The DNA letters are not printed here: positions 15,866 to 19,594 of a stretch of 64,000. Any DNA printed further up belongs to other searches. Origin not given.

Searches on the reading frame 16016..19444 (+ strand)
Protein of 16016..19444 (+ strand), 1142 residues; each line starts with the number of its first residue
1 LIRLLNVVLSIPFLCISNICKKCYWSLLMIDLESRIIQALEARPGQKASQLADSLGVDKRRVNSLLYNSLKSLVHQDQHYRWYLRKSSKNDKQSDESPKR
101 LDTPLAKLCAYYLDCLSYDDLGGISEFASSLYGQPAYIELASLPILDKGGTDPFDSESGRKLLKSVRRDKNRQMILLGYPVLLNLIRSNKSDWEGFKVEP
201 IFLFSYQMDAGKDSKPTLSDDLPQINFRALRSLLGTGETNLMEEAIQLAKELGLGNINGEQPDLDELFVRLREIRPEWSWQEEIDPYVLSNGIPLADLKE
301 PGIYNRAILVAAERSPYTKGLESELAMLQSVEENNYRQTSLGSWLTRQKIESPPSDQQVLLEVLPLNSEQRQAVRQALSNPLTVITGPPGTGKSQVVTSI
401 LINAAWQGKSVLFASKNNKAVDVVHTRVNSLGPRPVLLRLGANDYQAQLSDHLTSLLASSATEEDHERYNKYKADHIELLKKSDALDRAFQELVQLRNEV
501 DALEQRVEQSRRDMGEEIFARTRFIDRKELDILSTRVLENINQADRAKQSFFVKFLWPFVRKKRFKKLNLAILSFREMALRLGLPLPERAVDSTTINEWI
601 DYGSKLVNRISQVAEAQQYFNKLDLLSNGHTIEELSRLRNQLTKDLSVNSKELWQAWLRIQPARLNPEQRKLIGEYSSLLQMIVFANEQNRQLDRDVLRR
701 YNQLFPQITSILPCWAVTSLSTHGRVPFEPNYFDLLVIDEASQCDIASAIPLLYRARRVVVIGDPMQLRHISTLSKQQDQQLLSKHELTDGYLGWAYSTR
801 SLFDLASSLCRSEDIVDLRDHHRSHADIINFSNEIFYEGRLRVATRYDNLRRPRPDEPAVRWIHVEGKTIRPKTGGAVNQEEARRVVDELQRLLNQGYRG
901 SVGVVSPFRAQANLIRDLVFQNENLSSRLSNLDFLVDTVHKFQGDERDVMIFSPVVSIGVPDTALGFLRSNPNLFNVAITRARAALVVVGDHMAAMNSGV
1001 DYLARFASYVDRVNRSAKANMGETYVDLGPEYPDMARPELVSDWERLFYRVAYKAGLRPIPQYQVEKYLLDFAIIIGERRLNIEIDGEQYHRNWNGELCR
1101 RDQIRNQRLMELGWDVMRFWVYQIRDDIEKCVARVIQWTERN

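Call 3: search_protein_families(library=pfam, proteins=[window:16016-19444:+], max_evalue=0.01)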
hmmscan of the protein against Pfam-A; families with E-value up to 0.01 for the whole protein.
window:16016-19444:+ (1142 aa): 16 families
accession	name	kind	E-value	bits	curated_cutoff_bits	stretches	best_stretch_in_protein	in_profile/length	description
PF13087.12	AAA_12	-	1.8e-33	116.2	27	1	800-992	3-194/195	AAA domain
PF13086.12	AAA_11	-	3.2e-28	99.6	27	2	366-552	2-189/257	AAA domain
PF13604.12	AAA_30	-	8.4e-16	58.7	27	2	366-427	2-65/191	AAA domain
PF13245.12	AAA_19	-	2.7e-12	47.5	25.1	1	370-428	1-61/134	AAA domain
PF18741.7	MTES_1575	-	2.9e-11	43.7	38.2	1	1052-1137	9-94/96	REase_MTES_1575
PF04480.18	DUF559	-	8.5e-09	35.7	20.6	1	1056-1137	32-106/109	Protein of unknown function (DUF559)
PF01443.25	Viral_helicase1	-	3e-07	30.9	21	0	732-781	59-110/228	Viral superfamily 1 RNA helicase core domain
PF00580.27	UvrD-helicase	-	1.7e-06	28.4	23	1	366-579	1-192/271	UvrD/REP helicase N-terminal domain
PF13191.12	AAA_16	-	5.2e-05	24.2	32.6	1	375-485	13-115/167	AAA ATPase domain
PF02562.22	PhoH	-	0.00014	21.9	27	1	363-468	2-102/205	PhoH-like protein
PF09848.15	SLFN-g3_helicase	-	0.00018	21.3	24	1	383-429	4-52/354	Schlafen group 3, DNA/RNA helicase domain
PF13538.12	UvrD_C_2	-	0.00055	20.2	27.4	1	935-989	3-52/52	UvrD-like helicase C-terminal domain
PF13361.12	UvrD_C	-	0.0012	18.8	25.6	0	911-988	264-345/350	UvrD-like helicase C-terminal domain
PF24883.2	NPHP3_N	-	0.0013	19.4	24.8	0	367-410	8-52/164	Nephrocystin 3, N-terminal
PF05127.21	NAT10_TcmA_helicase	-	0.0032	17.8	22.7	0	384-428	1-46/176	RNA cytidine acetyltransferase NAT10/TcmA, helicase domain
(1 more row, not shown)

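Call 4: search_protein_families(library=padloc, proteins=[window:16016-19444:+], max_evalue=0.01)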
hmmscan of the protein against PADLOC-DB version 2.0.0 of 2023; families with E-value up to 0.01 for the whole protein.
window:16016-19444:+ (1142 aa): 20 families
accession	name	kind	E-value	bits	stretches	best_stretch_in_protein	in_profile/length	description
PDLC03924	MkoC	-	5.9e-64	214.7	2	473-995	407-947/1136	-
PDLC03920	MkoA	-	6.4e-55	185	1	346-1018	594-1104/1112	-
PDLC05009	PDC-S37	-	1.3e-53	180.2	2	634-1137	838-1336/1550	-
PDLC03921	MkoA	-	7.6e-40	134.5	2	731-1019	1295-1595/1607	-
PDLC02194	Hhe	-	5.8e-25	84.8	2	702-1123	1350-1764/1911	-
PDLC01734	typeIV_RecD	-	3.2e-10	36.9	1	364-421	338-395/763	RecD_0_IVD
PDLC02895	DpdJ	-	7.2e-10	34.3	1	898-989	367-451/2112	DpdJ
PDLC00623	ZorC1|ZorC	-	2.2e-07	27.9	1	33-90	618-675/687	EH signature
PDLC05035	PDC-S53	-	3.8e-07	26.6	1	368-430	497-558/900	-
PDLC04140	mad8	-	3e-06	25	1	379-511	26-115/314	mads_8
PDLC05064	PDC-S68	-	5.9e-05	18.9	1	367-421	687-741/1273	-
PDLC05065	PDC-S68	-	7.1e-05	18.7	0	368-413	608-653/1221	-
PDLC05066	PDC-S68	-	8.5e-05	18.7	1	367-427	580-643/1202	-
PDLC03859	LmuB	-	8.9e-05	19.9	0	464-668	265-498/611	-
PDLC00117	GajB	-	0.0004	17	0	362-429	12-80/604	UrvD helicase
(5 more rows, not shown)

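Call 5: search_protein_families(library=ncbifam, proteins=[window:16016-19444:+], max_evalue=0.01)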
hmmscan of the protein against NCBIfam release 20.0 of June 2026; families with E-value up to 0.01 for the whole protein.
window:16016-19444:+ (1142 aa): 11 families
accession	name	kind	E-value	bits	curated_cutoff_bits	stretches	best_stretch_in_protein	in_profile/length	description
NF058533.1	antiphage_ProA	equivalog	1.6e-55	188.3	1500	2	696-1137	1270-1701/1903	anti-phage protein ProA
NF040671.1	PLuB_AAA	exception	2.5e-43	147.7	999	2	732-993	962-1233/1256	PLuB system helicase-like protein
TIGR00376.1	TIGR00376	hypoth_equivalog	1e-40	139.9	348.9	2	631-1012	266-629/639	IGHMBP2 family helicase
NF042953.1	Hhe_antiphage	equivalog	4.7e-36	123.7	2000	2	708-1121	1257-1662/1797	DUF4011 domain-containing anti-phage protein Hhe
TIGR01448.2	helicase_RecD2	equivalog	4.4e-16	58.2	500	1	364-414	315-365/713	SF1B family DNA helicase RecD2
TIGR01447.1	recD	equivalog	1.7e-12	46.7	310.15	1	345-404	128-187/597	exodeoxyribonuclease V subunit alpha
TIGR02768.1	TraA_Ti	equivalog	3.9e-05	22.1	590.45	0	357-411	351-406/751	Ti-type conjugative transfer relaxase TraA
NF008127.0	PRK10875.1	equivalog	0.00036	19.2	671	0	370-402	161-193/619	exodeoxyribonuclease V subunit alpha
NF007294.0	PRK09767.1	equivalog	0.0014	18.7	218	1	1062-1137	40-108/117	DUF559 domain-containing protein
NF038214.1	IS21_help_AAA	equivalog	0.0024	17.6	200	0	384-416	94-126/232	IS21-like element helper ATPase IstB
TIGR00634.1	recN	equivalog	0.0075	15.3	407.85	0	379-420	21-62/563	DNA repair protein RecN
